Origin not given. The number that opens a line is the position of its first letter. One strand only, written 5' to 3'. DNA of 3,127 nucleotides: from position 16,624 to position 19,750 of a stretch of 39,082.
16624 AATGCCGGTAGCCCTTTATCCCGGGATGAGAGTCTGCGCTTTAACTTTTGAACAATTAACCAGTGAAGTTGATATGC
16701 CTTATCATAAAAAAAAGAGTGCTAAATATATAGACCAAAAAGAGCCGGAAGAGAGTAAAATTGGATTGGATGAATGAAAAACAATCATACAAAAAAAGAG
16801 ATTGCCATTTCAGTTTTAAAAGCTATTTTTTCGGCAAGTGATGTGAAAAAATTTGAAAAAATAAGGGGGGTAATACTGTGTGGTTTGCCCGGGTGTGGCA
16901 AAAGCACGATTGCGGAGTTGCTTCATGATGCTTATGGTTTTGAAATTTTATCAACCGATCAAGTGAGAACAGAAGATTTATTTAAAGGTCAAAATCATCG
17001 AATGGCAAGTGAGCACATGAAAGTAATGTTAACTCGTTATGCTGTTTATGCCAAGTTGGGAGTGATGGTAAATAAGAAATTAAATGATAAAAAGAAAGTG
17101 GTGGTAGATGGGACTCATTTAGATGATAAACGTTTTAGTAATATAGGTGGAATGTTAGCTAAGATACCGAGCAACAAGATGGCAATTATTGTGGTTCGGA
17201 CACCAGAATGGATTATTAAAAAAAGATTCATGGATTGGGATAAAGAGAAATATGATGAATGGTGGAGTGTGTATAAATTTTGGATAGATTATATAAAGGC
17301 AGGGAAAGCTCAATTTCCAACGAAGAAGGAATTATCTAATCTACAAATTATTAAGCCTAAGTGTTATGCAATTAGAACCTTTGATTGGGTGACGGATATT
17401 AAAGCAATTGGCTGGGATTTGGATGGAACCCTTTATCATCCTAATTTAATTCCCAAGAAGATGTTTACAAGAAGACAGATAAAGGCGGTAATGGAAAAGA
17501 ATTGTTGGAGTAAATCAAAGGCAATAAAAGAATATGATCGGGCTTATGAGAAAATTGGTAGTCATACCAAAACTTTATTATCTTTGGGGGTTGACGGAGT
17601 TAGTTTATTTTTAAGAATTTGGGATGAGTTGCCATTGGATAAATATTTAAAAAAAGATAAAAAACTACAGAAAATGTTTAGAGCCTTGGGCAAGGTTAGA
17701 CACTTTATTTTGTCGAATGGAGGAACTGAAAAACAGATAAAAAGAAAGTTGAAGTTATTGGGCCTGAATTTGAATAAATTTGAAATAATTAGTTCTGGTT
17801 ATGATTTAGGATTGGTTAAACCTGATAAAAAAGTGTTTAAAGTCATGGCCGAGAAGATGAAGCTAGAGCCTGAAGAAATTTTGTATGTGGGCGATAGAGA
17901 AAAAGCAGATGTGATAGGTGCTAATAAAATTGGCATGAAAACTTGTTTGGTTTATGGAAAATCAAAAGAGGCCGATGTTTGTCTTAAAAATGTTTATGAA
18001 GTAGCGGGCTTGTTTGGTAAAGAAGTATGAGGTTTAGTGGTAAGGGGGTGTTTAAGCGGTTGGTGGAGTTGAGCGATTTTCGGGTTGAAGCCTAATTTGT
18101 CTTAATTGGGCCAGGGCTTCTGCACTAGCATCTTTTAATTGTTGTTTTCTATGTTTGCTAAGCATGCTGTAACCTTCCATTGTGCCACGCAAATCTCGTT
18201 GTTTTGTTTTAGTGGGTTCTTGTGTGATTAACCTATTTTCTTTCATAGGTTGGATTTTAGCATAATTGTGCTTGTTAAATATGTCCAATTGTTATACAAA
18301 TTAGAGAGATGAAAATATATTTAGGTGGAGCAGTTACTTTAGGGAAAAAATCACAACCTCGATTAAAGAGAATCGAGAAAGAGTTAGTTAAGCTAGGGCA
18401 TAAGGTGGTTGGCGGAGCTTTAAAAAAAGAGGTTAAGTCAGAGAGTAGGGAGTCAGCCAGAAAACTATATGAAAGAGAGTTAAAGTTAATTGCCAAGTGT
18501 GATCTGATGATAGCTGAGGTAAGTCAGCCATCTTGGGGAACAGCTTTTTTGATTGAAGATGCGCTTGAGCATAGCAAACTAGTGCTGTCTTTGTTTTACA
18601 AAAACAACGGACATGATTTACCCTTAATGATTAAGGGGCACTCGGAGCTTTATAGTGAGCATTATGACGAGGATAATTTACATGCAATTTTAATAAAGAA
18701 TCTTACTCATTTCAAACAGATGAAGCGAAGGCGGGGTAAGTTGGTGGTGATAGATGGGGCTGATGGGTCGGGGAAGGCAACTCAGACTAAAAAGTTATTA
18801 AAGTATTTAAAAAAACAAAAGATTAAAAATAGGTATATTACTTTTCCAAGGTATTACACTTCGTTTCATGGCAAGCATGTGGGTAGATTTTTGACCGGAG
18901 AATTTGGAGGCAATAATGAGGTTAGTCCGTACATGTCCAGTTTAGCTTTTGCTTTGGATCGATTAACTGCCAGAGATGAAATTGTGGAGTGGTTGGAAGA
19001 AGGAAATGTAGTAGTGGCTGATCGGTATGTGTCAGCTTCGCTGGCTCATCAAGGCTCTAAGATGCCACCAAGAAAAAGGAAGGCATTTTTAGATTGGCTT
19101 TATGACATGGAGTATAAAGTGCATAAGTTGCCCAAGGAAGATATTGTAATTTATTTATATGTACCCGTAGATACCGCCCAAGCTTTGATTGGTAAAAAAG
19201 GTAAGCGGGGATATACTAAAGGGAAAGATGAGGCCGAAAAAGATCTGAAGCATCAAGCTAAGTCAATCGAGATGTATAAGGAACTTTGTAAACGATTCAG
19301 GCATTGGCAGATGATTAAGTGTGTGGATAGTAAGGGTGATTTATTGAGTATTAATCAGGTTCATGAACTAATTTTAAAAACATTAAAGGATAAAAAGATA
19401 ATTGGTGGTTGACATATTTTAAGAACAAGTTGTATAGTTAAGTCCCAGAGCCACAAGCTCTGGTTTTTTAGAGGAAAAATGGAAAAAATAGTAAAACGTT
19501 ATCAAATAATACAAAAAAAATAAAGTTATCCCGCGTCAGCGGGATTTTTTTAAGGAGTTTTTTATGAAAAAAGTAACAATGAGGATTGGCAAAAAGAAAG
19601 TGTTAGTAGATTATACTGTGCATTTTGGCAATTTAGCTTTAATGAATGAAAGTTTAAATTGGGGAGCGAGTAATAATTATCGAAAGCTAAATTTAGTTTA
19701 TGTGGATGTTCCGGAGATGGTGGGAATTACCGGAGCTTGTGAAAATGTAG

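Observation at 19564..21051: Anticodon-domain-less AsnRS/AspRS-type core fused to a CarB-like MGS domain heads the pyrimidine operon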

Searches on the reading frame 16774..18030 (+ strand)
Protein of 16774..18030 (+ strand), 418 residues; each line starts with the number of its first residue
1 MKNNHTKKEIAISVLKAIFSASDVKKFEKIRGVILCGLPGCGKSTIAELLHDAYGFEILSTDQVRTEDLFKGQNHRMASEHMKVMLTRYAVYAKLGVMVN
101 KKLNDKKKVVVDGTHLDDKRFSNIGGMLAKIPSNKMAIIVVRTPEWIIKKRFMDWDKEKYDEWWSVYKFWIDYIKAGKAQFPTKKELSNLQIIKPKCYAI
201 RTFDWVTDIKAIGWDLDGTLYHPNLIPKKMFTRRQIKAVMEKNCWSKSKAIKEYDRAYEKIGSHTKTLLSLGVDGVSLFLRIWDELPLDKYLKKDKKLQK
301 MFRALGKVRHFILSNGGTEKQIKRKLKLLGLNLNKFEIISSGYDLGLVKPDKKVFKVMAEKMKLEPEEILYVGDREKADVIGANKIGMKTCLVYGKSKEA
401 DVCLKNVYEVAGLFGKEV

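Call 3: search_protein_families(library=pfam, proteins=[window:16774-18030:+], max_evalue=0.01)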
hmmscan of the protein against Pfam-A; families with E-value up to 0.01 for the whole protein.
window:16774-18030:+ (418 aa): 13 families
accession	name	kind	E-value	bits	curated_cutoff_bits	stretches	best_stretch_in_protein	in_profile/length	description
PF00702.32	Hydrolase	-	1.3e-15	58.8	26.4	1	209-387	1-191/191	haloacid dehalogenase-like hydrolase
PF13419.12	HAD_2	-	1e-14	55.5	23.8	1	214-393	3-178/178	Haloacid dehalogenase-like hydrolase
PF13671.12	AAA_33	-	2.4e-13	51.1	27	1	33-151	2-114/143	AAA domain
PF13242.12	Hydrolase_like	-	6.6e-10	39.2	22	1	349-401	4-57/75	HAD-hyrolase-like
PF13238.12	AAA_18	-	1.1e-08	36.1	29.4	1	33-161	1-117/128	AAA domain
PF13207.12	AAA_17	-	1.1e-07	32.6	27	1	37-154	2-122/136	AAA domain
PF00406.28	ADK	-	1.6e-05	25.5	26.8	1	35-159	1-127/151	Adenylate kinase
PF07728.20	AAA_5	-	0.00034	21.1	22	1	32-76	1-49/139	AAA domain (dynein-related subfamily)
PF08433.16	KTI12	-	0.00034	20.7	22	1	33-121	4-87/271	Chromatin associated protein KTI12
PF13344.12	Hydrolase_6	-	0.0022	18.4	27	0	303-363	27-92/101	Haloacid dehalogenase-like hydrolase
PF20720.3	nSTAND3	-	0.0038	17.4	27.2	0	25-52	12-39/155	Novel STAND NTPase 3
PF00004.35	AAA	-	0.0059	17.5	21.2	0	33-67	1-35/131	ATPase family associated with various cellular activities (AAA)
PF09419.16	PGP_phosphatase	-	0.0059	16.6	20.4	0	353-389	122-160/168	Mitochondrial PGP phosphatase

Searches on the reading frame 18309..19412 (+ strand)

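Call 3: search_protein_families(library=pfam, proteins=[window:18309-19412:+], max_evalue=0.01)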
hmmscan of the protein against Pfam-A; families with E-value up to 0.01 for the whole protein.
window:18309-19412:+ (367 aa): 3 families
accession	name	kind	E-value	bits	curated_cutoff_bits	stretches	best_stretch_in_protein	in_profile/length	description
PF02223.23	Thymidylate_kin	-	1.9e-22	80.3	27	1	148-337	1-173/185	Thymidylate kinase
PF05014.21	Nuc_deoxyrib_tr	-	6.8e-06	26.6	28.8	1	3-80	1-81/117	Nucleoside 2-deoxyribosyltransferase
PF01712.25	dNK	-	0.00053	20.2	27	1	147-356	2-195/203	Deoxynucleoside kinase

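Call 4: search_protein_families(library=ncbifam, proteins=[window:18309-19412:+], max_evalue=0.01)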
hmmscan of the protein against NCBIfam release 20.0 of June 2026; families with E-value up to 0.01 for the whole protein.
window:18309-19412:+ (367 aa): 4 families
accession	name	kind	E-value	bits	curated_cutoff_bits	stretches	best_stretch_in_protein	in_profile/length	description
NF005923.0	PRK07933.1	equivalog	2.6e-39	134.8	193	1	145-337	2-195/213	dTMP kinase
TIGR00041.1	DTMP_kinase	equivalog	7.5e-20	71.5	83.25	1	142-342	3-186/196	dTMP kinase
NF005250.0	PRK06761.1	equivalog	0.0049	15.9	270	0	144-174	4-34/282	hypothetical protein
TIGR00959.1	ffh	equivalog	0.0069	15.3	473.2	0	122-174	79-130/428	signal recognition particle protein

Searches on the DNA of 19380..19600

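Call 94: search_rna_families(source=window, start=19380, end=19600, threshold=evalue, max_evalue=5, show_alignments=2)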
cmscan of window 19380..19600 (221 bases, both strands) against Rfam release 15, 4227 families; matches with E-value up to 5: 13.
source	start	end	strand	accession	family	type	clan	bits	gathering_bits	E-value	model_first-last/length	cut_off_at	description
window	19481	19550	+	RF02747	FtrA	Gene; sRNA;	-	23.3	134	0.2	1-111/111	no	Francisella sRNA A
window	19522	19600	-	RF02379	csRNA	Gene; sRNA;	-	20.4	57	1.4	21-93/93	5'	Cia-dependent small RNA csRNA1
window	19513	19553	+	RF02430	SpF19_sRNA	Gene; sRNA;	-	19.2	60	0.42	1-99/99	no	Streptococcus sRNA SpF19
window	19420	19550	+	RF01589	plasmodium_snoR11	Gene; snRNA; snoRNA; HACA-box;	-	19.2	80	0.84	1-207/207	no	small nucleolar RNA snoR11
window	19401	19552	+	RF00513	Trp_leader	Cis-reg; leader;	-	18.7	41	0.15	1-100/100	no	Tryptophan operon leader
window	19415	19511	+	RF00477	snosnR66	Gene; snRNA; snoRNA; CD-box;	-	18.4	65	2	1-104/104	no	Small nucleolar RNA snR66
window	19491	19551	+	RF02844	RefA9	Gene; antisense;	-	17.6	49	1.9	1-64/64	no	Enterococcus sRNA A9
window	19486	19550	+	RF00112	CyaR_RyeE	Gene; sRNA;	-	16.8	47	1.2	1-85/85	no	CyaR/Rye RNA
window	19439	19551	+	RF02431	SpF22_sRNA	Gene; sRNA;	-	15.7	55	0.76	1-140/140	no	Streptococcus sRNA SpF22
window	19504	19549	+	RF01394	isrK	Gene; sRNA;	-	15.2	50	0.32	1-77/77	no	isrK Hfq binding RNA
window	19429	19554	+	RF01673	PhrS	Gene; sRNA;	-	14.9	37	0.078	1-212/212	no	PhrS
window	19490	19548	-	RF02189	ST7-OT4_3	Gene; lncRNA;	-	11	50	1.4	243-302/302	no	ST7 overlapping transcript 4 conserved region 3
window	19516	19584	-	RF02076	STnc100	Gene; sRNA;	-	10.3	47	4.4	1-206/206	no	Gammaproteobacterial sRNA STnc100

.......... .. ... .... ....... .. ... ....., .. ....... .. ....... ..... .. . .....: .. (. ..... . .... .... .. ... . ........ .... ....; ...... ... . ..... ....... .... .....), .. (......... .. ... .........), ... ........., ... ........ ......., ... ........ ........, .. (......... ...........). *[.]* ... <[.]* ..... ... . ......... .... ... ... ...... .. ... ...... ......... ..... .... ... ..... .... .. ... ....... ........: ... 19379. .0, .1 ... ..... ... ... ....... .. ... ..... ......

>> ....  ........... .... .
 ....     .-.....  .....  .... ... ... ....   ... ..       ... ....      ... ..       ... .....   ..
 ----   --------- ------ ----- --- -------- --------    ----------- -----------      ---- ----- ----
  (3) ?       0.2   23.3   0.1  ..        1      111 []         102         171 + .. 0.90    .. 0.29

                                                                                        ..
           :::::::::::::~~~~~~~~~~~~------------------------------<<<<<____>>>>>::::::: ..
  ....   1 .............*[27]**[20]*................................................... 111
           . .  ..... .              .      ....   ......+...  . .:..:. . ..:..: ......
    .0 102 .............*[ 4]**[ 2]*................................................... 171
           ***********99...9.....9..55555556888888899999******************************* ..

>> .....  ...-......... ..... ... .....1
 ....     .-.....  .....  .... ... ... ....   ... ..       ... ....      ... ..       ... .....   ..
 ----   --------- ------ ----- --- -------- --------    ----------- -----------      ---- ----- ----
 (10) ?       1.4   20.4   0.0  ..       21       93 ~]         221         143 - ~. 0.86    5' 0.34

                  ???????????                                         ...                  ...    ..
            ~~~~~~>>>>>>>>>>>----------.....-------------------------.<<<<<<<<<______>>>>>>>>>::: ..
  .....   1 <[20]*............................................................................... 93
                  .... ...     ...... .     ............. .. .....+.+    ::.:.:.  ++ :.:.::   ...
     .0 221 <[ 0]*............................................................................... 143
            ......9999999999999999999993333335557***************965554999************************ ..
